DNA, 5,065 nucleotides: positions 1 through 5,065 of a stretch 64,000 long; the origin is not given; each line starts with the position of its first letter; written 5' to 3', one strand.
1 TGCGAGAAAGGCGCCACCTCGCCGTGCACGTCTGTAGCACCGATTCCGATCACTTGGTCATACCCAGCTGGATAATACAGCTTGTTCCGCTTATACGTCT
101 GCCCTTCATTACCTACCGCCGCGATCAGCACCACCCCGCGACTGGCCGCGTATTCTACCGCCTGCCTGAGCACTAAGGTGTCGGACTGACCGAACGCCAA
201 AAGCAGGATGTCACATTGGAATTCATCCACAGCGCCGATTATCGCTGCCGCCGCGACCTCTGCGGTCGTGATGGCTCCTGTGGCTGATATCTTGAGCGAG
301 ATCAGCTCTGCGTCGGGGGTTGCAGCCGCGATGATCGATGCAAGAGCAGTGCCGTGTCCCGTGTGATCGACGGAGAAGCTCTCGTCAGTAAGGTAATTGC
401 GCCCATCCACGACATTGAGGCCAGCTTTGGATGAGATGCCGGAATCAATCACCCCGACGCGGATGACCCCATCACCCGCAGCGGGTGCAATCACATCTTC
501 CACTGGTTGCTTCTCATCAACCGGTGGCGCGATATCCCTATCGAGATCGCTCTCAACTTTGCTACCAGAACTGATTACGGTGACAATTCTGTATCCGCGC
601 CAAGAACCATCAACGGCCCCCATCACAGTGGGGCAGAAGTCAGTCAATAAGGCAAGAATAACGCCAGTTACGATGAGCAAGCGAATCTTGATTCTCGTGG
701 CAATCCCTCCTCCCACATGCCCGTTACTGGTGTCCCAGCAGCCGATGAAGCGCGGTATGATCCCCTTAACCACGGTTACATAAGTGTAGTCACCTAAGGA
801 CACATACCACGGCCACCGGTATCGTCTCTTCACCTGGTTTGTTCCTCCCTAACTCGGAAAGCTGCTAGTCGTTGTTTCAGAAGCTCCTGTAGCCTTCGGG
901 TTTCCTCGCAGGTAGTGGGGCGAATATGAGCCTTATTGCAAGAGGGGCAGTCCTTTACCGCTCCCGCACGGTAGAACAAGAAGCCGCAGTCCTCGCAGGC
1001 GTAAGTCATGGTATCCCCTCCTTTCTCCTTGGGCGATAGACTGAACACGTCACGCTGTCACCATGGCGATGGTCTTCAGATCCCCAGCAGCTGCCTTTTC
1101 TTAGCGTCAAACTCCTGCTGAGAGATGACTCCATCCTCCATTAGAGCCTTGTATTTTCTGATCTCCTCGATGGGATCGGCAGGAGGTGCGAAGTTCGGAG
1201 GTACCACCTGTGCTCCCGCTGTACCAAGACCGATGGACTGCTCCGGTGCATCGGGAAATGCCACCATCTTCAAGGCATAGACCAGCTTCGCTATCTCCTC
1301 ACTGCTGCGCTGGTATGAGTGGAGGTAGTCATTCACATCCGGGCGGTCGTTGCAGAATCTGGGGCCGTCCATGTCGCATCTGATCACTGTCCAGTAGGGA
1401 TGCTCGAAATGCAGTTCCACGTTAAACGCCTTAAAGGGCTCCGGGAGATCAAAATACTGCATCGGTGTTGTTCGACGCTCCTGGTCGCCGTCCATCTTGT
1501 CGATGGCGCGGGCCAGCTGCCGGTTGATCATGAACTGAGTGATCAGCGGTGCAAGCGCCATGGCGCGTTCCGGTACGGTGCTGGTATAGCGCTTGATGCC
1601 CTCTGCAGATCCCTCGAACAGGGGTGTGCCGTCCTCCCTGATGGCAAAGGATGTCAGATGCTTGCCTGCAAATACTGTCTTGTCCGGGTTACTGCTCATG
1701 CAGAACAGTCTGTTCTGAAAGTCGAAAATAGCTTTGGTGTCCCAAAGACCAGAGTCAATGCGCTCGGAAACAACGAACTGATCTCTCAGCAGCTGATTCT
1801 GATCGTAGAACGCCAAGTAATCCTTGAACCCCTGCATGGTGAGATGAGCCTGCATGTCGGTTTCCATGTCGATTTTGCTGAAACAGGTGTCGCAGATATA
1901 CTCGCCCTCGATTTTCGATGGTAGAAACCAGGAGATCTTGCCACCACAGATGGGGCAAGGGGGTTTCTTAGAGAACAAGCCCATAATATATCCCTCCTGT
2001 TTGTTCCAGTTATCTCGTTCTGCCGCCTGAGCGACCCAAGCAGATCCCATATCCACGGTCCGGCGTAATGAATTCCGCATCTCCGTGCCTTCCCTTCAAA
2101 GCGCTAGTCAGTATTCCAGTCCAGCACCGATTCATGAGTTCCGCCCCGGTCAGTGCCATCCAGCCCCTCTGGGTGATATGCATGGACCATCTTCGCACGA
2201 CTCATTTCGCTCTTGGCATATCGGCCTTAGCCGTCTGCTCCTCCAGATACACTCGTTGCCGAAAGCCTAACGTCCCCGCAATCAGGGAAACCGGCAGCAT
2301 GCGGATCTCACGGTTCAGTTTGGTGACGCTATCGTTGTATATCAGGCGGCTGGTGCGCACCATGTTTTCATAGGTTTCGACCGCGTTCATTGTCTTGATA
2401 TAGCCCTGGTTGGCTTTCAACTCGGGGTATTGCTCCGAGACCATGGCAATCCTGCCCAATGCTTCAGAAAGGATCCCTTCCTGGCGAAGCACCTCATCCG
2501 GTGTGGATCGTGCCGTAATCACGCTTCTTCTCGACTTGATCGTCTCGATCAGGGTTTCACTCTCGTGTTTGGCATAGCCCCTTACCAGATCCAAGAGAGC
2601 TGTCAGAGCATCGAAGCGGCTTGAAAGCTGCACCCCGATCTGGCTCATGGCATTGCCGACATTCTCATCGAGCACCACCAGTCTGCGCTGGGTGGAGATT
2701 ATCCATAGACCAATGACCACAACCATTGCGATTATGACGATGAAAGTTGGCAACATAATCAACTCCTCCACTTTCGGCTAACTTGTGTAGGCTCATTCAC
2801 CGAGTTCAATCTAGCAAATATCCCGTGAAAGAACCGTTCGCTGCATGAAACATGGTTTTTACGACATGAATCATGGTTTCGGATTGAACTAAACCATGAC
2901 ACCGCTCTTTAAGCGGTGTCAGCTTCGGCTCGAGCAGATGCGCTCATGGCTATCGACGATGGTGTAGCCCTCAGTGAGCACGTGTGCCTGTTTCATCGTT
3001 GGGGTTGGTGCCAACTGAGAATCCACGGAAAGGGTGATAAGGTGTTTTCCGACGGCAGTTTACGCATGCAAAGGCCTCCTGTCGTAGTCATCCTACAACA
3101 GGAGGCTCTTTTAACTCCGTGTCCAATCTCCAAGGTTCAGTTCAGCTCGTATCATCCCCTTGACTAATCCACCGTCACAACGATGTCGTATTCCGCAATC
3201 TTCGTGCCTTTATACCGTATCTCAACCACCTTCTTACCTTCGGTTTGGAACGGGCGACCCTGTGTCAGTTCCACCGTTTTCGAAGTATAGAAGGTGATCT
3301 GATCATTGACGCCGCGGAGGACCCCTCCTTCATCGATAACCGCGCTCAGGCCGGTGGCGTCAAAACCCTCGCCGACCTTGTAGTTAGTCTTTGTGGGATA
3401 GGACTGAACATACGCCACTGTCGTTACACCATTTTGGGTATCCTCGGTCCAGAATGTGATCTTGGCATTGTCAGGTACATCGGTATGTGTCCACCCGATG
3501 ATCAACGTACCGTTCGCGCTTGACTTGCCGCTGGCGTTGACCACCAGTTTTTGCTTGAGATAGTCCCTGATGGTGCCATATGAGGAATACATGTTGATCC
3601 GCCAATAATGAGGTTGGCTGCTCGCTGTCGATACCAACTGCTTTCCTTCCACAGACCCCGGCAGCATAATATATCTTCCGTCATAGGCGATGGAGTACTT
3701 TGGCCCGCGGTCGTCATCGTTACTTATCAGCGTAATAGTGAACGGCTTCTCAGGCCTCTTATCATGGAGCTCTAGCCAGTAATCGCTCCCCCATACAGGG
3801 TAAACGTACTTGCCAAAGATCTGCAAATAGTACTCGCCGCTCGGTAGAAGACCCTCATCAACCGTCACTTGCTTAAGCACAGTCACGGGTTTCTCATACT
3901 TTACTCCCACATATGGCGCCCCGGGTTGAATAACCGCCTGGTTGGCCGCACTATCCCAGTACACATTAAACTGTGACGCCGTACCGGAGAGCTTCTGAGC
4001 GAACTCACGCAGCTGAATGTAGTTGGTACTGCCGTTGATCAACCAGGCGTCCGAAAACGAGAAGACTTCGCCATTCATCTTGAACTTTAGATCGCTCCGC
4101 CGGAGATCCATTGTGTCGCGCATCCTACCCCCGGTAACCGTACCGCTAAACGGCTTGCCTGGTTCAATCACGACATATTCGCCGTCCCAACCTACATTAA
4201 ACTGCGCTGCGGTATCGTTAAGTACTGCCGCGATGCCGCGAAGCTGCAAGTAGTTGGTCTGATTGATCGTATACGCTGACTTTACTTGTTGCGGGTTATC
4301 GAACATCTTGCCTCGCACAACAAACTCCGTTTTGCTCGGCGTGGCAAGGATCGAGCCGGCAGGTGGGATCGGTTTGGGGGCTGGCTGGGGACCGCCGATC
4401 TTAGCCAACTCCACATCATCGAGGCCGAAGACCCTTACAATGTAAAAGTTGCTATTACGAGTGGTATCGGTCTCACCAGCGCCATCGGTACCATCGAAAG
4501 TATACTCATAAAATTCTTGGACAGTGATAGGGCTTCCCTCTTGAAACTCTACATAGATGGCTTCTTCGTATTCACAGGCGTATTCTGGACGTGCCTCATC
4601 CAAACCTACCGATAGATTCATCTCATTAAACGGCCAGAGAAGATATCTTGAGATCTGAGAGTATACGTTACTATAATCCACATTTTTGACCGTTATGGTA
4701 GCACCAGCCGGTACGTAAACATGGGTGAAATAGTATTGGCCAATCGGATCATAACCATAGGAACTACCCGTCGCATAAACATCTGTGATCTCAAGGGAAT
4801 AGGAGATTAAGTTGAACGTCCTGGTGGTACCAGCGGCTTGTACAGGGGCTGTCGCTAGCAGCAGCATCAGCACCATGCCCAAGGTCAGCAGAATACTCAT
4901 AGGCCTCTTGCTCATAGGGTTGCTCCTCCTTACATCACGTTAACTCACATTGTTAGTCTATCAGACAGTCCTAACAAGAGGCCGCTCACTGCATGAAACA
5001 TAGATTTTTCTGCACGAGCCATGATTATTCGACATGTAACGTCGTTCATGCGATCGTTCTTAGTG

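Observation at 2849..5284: Three copies of a conserved LytTR-type direct-repeat operator tie LemA, a secreted cell-wall-binding protein and the AgrCA-like two-component system into one regulon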

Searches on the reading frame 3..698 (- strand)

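Call 42: search_protein_families(library=pfam, proteins=[window:3-698:-], max_evalue=0.001)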
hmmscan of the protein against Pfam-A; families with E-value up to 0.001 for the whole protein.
window:3-698:- (232 aa): 1 family
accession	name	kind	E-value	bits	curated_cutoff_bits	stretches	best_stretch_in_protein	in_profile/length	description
PF00082.27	Peptidase_S8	-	1.1e-17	64.8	21.8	1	79-232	4-191/288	Subtilase family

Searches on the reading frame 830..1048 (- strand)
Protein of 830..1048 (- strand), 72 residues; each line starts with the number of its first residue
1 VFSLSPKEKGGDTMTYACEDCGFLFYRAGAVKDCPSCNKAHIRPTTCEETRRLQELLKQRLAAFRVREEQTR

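Call 6: search_protein_families(library=pfam, proteins=[window:830-1048:-], max_evalue=0.01)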
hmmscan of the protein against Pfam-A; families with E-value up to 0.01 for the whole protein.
window:830-1048:- (72 aa): 2 families
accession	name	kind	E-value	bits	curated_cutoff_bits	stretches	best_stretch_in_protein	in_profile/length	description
PF21349.2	RUBY_RBDX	-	0.0012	18.7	26.5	1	16-38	1-23/30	Rubrerythrin, rubredoxin-like domain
PF07754.17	HVO_2753_ZBP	-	0.0043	17.3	33.2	0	31-54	16-37/46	Small zinc finger protein HVO_2753-like, Zn-binding pocket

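Call 60: search_protein_families(library=padloc, proteins=[window:830-1048:-], max_evalue=0.001)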
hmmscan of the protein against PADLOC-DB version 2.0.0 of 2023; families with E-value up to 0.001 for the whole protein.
window:830-1048:- (72 aa): 0 families

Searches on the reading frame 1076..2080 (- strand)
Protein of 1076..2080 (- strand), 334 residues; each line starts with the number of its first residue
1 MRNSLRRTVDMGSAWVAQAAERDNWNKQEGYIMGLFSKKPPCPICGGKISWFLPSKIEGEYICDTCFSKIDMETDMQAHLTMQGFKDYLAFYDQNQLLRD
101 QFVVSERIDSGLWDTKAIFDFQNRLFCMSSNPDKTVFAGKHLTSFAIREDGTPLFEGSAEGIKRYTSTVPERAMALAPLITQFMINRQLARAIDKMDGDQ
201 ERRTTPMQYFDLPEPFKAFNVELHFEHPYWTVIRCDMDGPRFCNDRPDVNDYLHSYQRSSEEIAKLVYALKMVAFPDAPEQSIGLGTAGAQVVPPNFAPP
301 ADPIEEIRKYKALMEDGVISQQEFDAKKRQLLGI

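Call 6: search_protein_families(library=pfam, proteins=[window:1076-2080:-], max_evalue=0.01)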
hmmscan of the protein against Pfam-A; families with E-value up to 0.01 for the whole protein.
window:1076-2080:- (334 aa): 3 families
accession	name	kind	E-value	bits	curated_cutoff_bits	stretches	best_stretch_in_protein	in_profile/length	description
PF14471.11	DUF4428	-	5.1e-11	42.7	27.8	1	42-88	2-51/51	Domain of unknown function (DUF4428)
PF09851.14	SHOCT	-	2.2e-07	30.9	27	1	305-332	1-28/28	Short C-terminal domain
PF11781.13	Zn_ribbon_RRN7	-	0.0025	17.9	27.1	1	37-66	2-27/32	Zinc-finger of RNA-polymerase I-specific TFIIB, Rrn7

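Call 34: search_protein_families(library=ncbifam, proteins=[window:1076-2080:-], max_evalue=0.01)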
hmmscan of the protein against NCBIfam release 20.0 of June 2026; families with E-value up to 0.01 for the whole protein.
window:1076-2080:- (334 aa): 0 families

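Call 60: search_protein_families(library=padloc, proteins=[window:1076-2080:-], max_evalue=0.001)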
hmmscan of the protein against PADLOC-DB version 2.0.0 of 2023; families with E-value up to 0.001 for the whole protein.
window:1076-2080:- (334 aa): 0 families

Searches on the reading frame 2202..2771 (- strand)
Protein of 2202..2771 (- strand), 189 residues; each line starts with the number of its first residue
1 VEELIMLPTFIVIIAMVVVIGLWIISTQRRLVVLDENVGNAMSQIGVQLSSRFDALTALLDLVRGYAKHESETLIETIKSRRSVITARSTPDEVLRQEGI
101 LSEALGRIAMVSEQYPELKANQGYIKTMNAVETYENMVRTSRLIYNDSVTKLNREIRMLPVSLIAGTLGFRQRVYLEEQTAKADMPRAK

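Call 6: search_protein_families(library=pfam, proteins=[window:2202-2771:-], max_evalue=0.01)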
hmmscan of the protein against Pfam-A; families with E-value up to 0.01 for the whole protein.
window:2202-2771:- (189 aa): 1 family
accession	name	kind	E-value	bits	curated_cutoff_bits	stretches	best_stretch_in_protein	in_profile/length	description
PF04011.17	LemA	-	1.2e-35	122.9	26.2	1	41-186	1-145/149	LemA family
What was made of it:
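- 2202..2756 (-): lemA (184 aa, one N-terminal TM segment, LemA family). Pfam LemA, E = 1.2e-35 (call 6).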

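Call 34: search_protein_families(library=ncbifam, proteins=[window:2202-2756:-], max_evalue=0.01)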
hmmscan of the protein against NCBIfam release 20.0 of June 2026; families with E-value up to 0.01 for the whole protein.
window:2202-2756:- (184 aa): 1 family
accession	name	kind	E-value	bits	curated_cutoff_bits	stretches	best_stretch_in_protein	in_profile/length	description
NF040966.1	MamQ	equivalog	8.4e-20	71.2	250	1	89-178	105-194/221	magnetosome protein MamQ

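Call 60: search_protein_families(library=padloc, proteins=[window:2202-2756:-], max_evalue=0.001)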
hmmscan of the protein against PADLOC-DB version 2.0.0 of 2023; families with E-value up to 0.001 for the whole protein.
window:2202-2756:- (184 aa): 0 families

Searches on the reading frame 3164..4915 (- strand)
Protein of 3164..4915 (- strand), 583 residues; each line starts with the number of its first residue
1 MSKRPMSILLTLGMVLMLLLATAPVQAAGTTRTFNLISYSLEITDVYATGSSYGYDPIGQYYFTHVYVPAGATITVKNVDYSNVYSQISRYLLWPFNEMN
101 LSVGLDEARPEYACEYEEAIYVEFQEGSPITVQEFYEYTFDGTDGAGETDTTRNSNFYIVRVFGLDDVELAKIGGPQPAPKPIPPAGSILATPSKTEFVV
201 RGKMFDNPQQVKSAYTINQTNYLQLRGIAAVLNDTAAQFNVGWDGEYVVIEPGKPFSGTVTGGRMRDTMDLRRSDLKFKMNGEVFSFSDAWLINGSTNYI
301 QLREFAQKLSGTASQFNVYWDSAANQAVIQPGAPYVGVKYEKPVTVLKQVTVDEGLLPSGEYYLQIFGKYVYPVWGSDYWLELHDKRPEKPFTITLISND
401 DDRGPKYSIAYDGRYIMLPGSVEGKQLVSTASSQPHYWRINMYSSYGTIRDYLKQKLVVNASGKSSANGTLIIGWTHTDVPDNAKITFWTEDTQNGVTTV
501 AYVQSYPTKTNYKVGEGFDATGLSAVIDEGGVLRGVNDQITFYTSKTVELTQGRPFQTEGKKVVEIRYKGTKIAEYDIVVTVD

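Call 6: search_protein_families(library=pfam, proteins=[window:3164-4915:-], max_evalue=0.01)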
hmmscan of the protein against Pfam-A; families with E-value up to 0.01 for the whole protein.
window:3164-4915:- (583 aa): 0 families

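Call 22: search_protein_families(library=pfam, proteins=[window:3164-4915:-], max_evalue=1)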
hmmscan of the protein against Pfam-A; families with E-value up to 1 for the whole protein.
window:3164-4915:- (583 aa): 1 family
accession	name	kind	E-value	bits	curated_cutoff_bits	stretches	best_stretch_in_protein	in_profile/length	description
PF07833.16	Cu_amine_oxidN1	-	0.062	13.7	24.2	0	280-346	2-63/108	Copper amine oxidase N-terminal domain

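Call 34: search_protein_families(library=ncbifam, proteins=[window:3164-4915:-], max_evalue=0.01)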
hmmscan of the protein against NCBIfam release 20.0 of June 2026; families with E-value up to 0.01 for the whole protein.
window:3164-4915:- (583 aa): 0 families

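Call 60: search_protein_families(library=padloc, proteins=[window:3164-4915:-], max_evalue=0.001)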
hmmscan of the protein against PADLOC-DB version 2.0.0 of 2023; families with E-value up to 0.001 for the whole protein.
window:3164-4915:- (583 aa): 0 families
